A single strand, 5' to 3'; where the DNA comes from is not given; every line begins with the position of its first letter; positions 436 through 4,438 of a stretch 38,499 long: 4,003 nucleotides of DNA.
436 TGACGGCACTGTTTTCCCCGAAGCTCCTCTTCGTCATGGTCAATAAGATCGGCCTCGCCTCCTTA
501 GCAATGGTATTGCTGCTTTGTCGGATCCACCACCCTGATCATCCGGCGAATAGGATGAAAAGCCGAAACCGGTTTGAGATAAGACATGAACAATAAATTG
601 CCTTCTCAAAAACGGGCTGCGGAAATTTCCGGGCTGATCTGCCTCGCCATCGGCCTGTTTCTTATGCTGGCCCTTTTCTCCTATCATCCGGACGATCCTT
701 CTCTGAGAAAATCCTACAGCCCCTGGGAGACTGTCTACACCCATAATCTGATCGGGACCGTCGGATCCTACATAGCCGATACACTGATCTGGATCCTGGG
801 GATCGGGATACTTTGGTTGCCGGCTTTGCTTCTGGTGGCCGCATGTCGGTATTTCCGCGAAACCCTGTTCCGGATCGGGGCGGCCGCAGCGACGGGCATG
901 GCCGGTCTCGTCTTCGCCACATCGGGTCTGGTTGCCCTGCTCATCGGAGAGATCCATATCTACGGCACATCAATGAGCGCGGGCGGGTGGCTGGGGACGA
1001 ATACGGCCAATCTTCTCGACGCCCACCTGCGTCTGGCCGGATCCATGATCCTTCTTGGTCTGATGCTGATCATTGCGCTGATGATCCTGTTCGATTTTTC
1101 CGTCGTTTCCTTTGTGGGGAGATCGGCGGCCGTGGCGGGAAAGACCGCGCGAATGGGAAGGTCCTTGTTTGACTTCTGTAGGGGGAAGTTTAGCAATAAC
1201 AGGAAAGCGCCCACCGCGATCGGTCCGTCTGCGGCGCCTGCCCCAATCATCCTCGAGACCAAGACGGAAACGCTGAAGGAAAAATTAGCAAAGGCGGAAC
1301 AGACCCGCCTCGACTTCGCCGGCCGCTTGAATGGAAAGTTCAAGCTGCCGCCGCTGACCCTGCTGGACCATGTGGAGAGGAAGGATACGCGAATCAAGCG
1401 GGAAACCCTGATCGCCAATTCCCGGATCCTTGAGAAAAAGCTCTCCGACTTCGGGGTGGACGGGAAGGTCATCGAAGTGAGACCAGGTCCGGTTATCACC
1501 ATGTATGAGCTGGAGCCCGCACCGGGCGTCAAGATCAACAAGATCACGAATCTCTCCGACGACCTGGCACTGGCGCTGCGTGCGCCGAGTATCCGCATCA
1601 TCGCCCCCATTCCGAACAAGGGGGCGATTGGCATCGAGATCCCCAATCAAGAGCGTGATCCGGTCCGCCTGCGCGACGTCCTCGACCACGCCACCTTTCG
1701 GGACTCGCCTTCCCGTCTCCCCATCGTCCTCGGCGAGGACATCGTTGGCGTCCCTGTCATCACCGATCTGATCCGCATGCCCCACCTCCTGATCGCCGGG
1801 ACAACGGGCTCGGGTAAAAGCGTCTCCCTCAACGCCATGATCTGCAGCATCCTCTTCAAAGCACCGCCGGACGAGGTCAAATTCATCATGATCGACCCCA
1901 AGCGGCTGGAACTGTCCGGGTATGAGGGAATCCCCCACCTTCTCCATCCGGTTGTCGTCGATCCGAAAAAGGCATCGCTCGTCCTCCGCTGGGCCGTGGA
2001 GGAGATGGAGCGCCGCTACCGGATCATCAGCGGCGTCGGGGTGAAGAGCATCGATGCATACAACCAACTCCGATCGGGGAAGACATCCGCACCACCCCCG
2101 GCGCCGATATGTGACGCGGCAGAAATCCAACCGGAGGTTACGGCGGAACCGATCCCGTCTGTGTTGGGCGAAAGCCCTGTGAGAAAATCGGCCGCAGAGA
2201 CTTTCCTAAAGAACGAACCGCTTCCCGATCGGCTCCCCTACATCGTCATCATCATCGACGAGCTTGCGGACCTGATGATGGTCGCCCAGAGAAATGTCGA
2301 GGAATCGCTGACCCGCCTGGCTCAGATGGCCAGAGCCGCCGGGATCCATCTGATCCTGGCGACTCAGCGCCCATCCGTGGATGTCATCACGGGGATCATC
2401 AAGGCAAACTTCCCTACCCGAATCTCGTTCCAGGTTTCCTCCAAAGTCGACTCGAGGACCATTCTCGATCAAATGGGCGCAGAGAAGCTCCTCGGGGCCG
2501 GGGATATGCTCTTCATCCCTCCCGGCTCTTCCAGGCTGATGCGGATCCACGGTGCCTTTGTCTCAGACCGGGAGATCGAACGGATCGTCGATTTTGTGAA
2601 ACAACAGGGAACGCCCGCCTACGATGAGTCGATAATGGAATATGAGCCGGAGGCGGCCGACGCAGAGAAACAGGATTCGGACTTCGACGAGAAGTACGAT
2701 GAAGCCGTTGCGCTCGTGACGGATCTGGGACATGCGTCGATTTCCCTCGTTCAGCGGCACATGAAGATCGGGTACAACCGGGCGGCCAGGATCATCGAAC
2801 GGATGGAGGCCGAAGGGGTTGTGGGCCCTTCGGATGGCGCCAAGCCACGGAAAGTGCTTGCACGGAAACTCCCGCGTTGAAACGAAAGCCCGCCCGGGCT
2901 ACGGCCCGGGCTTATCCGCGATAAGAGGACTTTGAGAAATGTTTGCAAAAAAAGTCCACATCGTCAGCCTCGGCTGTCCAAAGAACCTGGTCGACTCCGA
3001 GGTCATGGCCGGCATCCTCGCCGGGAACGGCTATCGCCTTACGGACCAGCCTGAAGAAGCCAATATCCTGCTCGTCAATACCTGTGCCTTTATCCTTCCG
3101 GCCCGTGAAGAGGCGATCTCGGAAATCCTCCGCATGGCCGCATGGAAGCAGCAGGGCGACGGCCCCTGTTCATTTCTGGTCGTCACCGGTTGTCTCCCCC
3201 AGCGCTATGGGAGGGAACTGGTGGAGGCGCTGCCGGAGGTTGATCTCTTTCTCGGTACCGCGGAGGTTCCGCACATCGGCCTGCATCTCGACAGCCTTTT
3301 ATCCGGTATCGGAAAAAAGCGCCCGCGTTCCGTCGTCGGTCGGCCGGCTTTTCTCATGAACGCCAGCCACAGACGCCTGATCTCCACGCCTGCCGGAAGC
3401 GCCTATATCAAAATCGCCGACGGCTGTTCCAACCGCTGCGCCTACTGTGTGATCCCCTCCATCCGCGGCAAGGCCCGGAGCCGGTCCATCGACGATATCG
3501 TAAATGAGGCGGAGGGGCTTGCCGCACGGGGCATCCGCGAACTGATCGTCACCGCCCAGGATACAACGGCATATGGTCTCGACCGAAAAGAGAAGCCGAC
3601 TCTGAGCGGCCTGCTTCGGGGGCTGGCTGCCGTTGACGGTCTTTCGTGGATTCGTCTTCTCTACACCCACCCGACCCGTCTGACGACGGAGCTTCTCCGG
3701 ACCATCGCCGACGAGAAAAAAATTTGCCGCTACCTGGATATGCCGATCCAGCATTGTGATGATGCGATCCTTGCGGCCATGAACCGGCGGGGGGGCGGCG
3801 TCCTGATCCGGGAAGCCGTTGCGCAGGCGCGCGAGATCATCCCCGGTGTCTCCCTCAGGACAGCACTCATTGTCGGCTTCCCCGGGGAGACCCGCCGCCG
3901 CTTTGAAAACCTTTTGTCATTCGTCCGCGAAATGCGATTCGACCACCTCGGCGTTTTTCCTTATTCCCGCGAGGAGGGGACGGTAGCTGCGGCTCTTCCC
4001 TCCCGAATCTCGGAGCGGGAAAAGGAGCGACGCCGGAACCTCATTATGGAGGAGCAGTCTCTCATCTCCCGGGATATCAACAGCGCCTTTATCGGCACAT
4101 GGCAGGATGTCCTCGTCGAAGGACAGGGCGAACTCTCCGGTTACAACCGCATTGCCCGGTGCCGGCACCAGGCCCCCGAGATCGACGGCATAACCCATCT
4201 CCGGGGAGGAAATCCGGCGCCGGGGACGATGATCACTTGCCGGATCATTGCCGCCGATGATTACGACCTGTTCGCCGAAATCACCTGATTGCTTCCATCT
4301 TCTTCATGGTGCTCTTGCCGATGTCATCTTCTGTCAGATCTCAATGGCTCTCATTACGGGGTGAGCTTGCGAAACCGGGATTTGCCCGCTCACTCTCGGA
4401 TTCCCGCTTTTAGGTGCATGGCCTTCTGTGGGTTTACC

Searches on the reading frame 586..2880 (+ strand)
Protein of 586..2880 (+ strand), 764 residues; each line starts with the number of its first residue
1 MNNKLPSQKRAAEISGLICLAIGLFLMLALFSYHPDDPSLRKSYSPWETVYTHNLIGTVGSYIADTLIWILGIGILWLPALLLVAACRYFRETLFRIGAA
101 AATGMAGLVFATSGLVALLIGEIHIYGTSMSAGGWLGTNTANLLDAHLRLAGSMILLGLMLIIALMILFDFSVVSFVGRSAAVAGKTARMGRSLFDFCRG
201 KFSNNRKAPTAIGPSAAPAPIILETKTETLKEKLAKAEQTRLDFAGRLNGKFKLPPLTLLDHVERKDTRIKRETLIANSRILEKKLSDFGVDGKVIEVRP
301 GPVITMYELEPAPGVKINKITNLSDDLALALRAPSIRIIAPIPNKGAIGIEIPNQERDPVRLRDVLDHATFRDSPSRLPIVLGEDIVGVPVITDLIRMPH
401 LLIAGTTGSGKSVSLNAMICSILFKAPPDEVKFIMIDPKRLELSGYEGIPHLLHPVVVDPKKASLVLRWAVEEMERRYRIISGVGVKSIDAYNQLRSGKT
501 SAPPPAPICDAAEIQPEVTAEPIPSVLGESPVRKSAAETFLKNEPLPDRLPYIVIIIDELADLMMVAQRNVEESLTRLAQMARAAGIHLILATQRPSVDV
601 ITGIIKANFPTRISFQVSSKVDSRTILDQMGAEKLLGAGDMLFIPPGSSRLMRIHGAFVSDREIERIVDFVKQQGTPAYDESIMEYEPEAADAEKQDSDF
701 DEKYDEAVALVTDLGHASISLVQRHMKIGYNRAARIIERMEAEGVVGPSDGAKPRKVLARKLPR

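Call 53: search_protein_families(library=pfam, proteins=[window:586-2880:+], max_evalue=0.00001)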
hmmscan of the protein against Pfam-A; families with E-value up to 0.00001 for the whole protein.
window:586-2880:+ (764 aa): 4 families
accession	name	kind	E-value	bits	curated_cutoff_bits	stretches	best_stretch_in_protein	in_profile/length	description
PF01580.24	FtsK_SpoIIIE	-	1.1e-69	234.8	24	1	361-598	1-221/221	FtsK/SpoIIIE family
PF17854.6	FtsK_alpha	-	1.6e-34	118.5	22.9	1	254-354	1-101/101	FtsK alpha domain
PF13491.11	FtsK_4TM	-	7.6e-33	114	23.1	1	8-179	1-169/171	4TM region of DNA translocase FtsK/SpoIIIE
PF09397.16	FtsK_gamma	-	4.6e-27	94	30.6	1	700-759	3-62/63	Ftsk gamma domain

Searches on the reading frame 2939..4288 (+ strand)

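Call 53: search_protein_families(library=pfam, proteins=[window:2939-4288:+], max_evalue=0.00001)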
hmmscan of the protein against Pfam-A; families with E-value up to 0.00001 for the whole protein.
window:2939-4288:+ (449 aa): 3 families
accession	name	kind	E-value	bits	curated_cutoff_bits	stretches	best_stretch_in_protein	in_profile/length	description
PF00919.26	UPF0004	-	1.8e-27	95.7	27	1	5-106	1-98/98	Uncharacterized protein family UPF0004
PF04055.27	Radical_SAM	-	3.9e-22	79.6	29.5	1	158-329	2-166/166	Radical SAM superfamily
PF18693.7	TRAM_2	-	2.1e-13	50.7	27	1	385-448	1-62/63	TRAM domain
